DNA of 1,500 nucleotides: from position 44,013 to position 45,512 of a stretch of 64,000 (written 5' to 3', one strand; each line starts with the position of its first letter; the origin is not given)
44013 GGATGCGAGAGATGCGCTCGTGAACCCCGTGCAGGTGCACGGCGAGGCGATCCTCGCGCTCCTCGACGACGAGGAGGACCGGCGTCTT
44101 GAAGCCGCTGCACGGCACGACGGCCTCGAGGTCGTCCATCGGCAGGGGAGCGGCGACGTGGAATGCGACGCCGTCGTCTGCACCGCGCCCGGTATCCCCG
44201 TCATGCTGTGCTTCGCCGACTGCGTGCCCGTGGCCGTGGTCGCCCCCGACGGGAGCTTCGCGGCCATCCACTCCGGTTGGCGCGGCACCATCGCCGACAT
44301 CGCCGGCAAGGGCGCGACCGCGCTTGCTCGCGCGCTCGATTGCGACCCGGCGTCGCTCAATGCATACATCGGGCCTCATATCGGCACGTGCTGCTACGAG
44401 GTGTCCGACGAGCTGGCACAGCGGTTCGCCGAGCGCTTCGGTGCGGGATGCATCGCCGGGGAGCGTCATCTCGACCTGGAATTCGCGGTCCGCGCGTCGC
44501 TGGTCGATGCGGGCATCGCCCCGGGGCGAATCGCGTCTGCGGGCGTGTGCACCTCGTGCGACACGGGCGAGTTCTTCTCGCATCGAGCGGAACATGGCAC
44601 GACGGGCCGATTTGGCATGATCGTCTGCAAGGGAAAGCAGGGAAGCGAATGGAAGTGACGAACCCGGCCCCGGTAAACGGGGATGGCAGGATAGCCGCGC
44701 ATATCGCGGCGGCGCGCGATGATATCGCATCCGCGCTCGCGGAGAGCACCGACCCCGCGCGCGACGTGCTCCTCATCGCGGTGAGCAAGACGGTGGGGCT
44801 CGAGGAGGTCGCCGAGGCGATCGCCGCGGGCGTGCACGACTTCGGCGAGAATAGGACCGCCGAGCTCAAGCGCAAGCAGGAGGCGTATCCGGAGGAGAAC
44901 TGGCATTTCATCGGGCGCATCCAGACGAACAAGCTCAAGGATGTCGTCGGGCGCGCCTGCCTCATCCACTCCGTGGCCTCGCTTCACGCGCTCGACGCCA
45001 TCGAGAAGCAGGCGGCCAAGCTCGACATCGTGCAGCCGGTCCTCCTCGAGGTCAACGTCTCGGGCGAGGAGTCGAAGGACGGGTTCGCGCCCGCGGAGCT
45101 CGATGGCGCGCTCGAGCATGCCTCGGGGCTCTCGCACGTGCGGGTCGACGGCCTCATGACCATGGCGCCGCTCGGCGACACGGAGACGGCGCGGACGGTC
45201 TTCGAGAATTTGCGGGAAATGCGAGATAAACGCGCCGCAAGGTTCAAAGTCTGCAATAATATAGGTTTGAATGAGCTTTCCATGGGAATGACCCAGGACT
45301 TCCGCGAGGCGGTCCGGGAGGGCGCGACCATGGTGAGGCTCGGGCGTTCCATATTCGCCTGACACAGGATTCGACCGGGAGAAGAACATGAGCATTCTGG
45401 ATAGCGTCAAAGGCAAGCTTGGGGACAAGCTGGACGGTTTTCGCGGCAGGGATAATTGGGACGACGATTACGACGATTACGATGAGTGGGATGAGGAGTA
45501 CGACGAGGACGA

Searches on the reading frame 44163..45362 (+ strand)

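Call 3: search_protein_families(library=pfam, proteins=[window:44163-45362:+])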
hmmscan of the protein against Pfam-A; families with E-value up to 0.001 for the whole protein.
window:44163-45362:+ (399 aa): 1 family
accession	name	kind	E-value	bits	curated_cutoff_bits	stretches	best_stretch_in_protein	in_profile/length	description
PF01168.26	Ala_racemase_N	-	2e-19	70.6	24.1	1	201-398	20-216/220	Alanine racemase, N-terminal domain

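Call 23: search_protein_families(library=ncbifam, proteins=[window:44163-45362:+], max_evalue=0.01)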
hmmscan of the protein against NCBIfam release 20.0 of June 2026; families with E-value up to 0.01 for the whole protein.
window:44163-45362:+ (399 aa): 1 family
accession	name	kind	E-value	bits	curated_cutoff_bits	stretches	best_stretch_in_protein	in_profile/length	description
TIGR00044.1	TIGR00044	hypoth_equivalog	2.9e-44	151.4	106.25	1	180-398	7-226/229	YggS family pyridoxal phosphate-dependent enzyme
